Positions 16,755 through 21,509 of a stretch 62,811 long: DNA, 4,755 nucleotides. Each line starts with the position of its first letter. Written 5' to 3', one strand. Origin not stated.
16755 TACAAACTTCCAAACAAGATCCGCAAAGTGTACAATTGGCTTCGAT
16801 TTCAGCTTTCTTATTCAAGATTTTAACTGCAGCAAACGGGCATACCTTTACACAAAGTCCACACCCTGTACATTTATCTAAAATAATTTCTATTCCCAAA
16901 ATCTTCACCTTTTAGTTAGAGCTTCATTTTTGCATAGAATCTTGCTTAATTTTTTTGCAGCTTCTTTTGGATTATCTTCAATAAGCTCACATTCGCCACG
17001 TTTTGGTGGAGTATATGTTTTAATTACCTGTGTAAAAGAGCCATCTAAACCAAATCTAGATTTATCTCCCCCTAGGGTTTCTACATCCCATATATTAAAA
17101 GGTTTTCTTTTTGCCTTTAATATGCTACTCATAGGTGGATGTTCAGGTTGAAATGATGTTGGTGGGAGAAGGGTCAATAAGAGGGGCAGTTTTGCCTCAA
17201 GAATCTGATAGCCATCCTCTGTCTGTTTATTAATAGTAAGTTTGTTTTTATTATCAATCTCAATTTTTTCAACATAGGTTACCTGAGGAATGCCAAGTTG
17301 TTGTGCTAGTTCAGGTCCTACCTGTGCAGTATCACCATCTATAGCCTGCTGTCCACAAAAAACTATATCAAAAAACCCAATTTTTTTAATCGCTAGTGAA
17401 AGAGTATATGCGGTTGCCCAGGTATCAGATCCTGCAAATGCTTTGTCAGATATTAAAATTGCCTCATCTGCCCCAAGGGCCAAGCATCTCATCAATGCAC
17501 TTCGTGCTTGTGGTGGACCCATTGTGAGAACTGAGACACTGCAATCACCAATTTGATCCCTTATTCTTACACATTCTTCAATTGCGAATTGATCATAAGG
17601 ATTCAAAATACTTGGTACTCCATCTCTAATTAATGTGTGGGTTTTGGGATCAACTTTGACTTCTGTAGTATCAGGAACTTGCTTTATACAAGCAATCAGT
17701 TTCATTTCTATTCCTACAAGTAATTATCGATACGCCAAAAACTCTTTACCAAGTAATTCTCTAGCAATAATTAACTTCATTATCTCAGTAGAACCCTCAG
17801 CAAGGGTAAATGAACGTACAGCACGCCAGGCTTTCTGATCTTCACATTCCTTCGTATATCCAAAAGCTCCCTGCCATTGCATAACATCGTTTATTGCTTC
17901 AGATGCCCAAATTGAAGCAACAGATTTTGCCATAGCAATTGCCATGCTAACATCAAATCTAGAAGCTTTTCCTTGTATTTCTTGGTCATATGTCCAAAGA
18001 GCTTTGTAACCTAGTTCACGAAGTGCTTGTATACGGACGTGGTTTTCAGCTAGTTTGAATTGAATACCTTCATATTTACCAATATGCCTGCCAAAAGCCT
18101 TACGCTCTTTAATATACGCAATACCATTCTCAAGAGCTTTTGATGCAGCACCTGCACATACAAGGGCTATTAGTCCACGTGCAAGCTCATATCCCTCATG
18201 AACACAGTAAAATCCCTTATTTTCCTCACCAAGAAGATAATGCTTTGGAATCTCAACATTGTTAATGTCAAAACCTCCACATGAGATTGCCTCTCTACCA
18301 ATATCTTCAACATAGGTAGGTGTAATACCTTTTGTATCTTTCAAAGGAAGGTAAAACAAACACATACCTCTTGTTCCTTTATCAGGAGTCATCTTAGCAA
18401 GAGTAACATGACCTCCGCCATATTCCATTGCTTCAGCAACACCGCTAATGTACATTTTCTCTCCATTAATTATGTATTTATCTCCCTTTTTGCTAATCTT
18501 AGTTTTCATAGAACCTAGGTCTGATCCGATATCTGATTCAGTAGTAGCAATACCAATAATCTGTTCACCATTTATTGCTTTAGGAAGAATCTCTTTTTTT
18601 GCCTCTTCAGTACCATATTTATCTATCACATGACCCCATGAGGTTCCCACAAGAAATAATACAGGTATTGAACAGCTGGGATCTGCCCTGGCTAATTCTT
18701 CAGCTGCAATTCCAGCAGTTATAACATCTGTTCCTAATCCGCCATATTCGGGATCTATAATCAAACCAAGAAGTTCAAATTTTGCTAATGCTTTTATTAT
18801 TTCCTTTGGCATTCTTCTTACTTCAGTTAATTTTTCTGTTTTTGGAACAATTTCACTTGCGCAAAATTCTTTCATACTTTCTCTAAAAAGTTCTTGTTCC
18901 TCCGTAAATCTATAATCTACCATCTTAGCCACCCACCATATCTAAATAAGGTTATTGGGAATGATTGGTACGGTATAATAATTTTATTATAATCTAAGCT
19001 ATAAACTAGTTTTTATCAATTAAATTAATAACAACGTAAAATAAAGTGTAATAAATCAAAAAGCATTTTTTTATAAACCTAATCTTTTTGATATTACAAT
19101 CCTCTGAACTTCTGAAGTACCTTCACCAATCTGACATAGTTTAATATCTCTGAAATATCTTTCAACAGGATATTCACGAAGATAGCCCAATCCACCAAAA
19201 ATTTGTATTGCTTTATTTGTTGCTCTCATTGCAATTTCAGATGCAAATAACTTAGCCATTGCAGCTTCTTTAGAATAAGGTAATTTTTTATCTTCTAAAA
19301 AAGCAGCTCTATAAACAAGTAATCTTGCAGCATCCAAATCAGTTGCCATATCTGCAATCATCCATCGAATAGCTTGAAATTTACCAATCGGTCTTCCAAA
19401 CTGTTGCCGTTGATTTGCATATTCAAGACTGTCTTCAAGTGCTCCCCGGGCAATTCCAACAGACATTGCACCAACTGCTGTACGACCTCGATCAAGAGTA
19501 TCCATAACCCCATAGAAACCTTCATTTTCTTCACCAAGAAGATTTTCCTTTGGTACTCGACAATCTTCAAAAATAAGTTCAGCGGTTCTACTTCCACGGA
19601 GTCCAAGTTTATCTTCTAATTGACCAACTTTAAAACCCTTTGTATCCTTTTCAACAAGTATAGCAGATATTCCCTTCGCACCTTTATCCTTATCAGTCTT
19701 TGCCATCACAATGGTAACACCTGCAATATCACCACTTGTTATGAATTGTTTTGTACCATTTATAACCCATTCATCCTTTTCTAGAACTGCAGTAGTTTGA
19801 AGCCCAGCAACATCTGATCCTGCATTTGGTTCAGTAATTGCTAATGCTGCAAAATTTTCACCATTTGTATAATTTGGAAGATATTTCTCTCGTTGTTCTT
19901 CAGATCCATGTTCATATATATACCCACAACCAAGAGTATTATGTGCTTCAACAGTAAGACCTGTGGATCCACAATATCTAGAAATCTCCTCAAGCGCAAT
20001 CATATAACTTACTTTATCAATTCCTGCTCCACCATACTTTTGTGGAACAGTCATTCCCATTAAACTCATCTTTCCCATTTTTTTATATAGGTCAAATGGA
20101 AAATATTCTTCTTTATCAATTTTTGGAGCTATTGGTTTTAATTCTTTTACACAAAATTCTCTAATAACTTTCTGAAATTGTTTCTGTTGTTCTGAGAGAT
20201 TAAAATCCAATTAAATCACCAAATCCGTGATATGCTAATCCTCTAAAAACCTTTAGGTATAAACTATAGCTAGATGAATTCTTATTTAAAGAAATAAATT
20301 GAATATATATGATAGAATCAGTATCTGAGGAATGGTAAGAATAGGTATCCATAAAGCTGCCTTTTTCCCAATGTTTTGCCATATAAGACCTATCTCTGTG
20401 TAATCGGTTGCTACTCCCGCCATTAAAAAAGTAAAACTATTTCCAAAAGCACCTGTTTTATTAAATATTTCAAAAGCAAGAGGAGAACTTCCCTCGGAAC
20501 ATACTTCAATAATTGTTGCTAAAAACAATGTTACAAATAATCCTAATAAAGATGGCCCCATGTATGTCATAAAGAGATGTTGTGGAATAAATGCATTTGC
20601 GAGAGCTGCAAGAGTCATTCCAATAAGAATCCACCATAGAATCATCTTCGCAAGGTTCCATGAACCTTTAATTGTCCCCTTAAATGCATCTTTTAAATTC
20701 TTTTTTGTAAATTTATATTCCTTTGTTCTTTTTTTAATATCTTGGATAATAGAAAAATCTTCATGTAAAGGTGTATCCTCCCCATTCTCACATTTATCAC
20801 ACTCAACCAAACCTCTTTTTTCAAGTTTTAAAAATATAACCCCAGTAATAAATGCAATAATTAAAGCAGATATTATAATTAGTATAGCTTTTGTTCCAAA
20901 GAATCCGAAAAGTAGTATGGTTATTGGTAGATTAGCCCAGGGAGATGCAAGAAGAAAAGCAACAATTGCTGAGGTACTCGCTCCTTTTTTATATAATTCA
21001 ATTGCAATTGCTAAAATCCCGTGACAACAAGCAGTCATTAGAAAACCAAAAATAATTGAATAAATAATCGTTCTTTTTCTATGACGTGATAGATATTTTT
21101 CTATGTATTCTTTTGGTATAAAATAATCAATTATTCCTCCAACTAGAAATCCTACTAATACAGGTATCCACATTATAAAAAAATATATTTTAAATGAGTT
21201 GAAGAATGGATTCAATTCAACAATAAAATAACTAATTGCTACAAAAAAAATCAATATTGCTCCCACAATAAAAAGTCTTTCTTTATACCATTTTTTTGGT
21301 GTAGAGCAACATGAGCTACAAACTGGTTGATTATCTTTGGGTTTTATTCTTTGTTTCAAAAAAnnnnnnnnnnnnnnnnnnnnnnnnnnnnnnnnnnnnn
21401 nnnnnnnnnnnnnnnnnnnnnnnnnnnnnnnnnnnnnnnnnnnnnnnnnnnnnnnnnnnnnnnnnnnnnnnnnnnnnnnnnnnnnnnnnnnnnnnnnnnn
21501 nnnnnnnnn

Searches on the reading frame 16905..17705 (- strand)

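Call 9: search_protein_families(library=ncbifam, proteins=[window:16905-17705:-], max_evalue=1e-10)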
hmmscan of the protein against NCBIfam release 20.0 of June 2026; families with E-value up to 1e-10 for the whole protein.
window:16905-17705:- (266 aa): 5 families
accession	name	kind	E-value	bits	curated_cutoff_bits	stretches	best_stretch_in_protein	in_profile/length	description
NF040731.1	flavo_sub_EftB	exception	6.8e-93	310.8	445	1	2-259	1-256/260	electron transfer flavoprotein subunit beta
NF042971.1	AcrlCoAredClosAcrB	equivalog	1.9e-67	227.1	475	1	1-260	1-263/266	acryloyl-CoA reductase electron transfer subunit gamma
NF002888.0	PRK03359.1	subfamily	5.1e-28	98.2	219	1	1-212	1-212/256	putative electron transfer flavoprotein FixA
NF008998.0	PRK12342.1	equivalog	9.6e-27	93.9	338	1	1-258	1-250/254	electron transfer flavoprotein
TIGR04503.1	mft_etfB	hypoth_equivalog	8.6e-17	61.4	200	1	14-151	10-152/290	mycofactocin-associated electron transfer flavoprotein beta subunit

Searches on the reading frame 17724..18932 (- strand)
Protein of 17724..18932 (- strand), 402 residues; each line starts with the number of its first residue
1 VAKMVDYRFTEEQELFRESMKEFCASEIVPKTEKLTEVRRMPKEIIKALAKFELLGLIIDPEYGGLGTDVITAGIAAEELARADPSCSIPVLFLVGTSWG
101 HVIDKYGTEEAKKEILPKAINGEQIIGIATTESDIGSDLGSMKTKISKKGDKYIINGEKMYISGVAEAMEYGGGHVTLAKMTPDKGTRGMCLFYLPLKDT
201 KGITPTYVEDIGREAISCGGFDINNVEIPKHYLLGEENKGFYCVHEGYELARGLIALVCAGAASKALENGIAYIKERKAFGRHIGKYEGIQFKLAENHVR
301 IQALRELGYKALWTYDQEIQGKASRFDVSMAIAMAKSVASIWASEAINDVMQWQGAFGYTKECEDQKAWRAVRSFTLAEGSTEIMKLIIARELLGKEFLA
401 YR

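Call 9: search_protein_families(library=ncbifam, proteins=[window:17724-18932:-], max_evalue=1e-10)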
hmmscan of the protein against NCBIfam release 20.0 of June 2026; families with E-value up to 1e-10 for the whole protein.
window:17724-18932:- (402 aa): 18 families
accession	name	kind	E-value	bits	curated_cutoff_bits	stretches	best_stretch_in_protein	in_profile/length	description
NF042972.1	AcrlCoAredClosAcrC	equivalog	4.2e-65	219.9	640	1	6-394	2-377/378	acryloyl-CoA reductase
TIGR03207.1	cyc_hxne_CoA_dh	equivalog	8.9e-65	218.8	575.35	1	11-392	3-370/372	cyclohexanecarboxyl-CoA dehydrogenase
NF045552.1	GlutCoADH_Des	equivalog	3.9e-63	214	470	1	6-395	2-381/387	glutaryl-CoA dehydrogenase Acd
NF008997.0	PRK12341.1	equivalog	3.4e-60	204.1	537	1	6-394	2-377/382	acyl-CoA dehydrogenase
NF042439.1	SulpropCoADesulf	equivalog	4.9e-51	173.6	600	1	19-397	3-374/379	3-sulfinopropanoyl-CoA desulfinase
NF002885.1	PRK03354.1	equivalog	1.9e-47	162.1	540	1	6-394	2-374/378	crotonobetainyl-CoA dehydrogenase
NF043006.1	CyhCrbnylCoADH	equivalog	1.1e-44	153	650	1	10-395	5-377/380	cyclohexane-1-carbonyl-CoA dehydrogenase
NF058590.1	AcCoDHFadEBacil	equivalog_domain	1e-43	149.8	600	1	8-396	20-413/586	acyl-CoA dehydrogenase FadE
NF053553.1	prodigi_MBC_PigA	equivalog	8.3e-41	140.4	500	1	6-393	2-379/381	prodigiosin MBC biosynthesis dehydrogenase PigA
NF045652.1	ProlPCPDhRedW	equivalog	8.9e-32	110.3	650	1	13-393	4-373/376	L-prolyl-[peptidyl-carrier protein] dehydrogenase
TIGR03204.1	pimC_large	equivalog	1.8e-23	83.1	623.85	1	6-304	1-294/395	pimeloyl-CoA dehydrogenase large subunit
NF052270.1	Staph_DH_FadE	equivalog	7.5e-23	80.9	600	1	78-397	93-397/400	acyl-CoA dehydrogenase FadE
TIGR03203.1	pimD_small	equivalog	1.5e-20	73.6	652.7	1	6-363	1-346/378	pimeloyl-CoA dehydrogenase small subunit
TIGR04022.1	sulfur_SfnB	equivalog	2e-17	63.2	430.9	1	25-378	18-365/391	SfnB family sulfur acquisition oxidoreductase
NF009586.0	PRK13026.1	subfamily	6e-17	61.2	608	1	10-144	80-212/777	acyl-CoA dehydrogenase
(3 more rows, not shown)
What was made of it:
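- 17724..20210 (-): Two acyl-CoA dehydrogenases (17724-18932 and 19071-20210), candidates for glutaryl-CoA or butyryl-CoA dehydrogenase. Best hits are AcrC, glutaryl-CoA DH (Acd) and cyclohexanecarboxyl-CoA DH models, all below cut-off (call 9).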

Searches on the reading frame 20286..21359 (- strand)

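Call 9: search_protein_families(library=ncbifam, proteins=[window:20286-21359:-], max_evalue=1e-10)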
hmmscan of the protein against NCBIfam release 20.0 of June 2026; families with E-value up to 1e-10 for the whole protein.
window:20286-21359:- (357 aa): 2 families
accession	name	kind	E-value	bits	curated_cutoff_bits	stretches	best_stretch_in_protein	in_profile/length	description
NF033936.1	CuZnOut_SO0444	equivalog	1.3e-36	126.5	300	1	67-338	12-294/351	SO_0444 family Cu/Zn efflux transporter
NF040736.1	efflux_SaoE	equivalog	1.5e-33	116.5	325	1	67-357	22-298/352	efflux transporter SaoE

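Call 73: search_protein_families(library=pfam, proteins=[window:20286-21359:-], max_evalue=0.00001)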
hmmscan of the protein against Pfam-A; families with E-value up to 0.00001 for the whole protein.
window:20286-21359:- (357 aa): 1 family
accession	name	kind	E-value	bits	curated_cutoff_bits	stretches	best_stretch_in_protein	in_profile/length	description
PF03773.19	ArsP_1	-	3.1e-38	132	32.3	1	54-354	6-293/294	Predicted permease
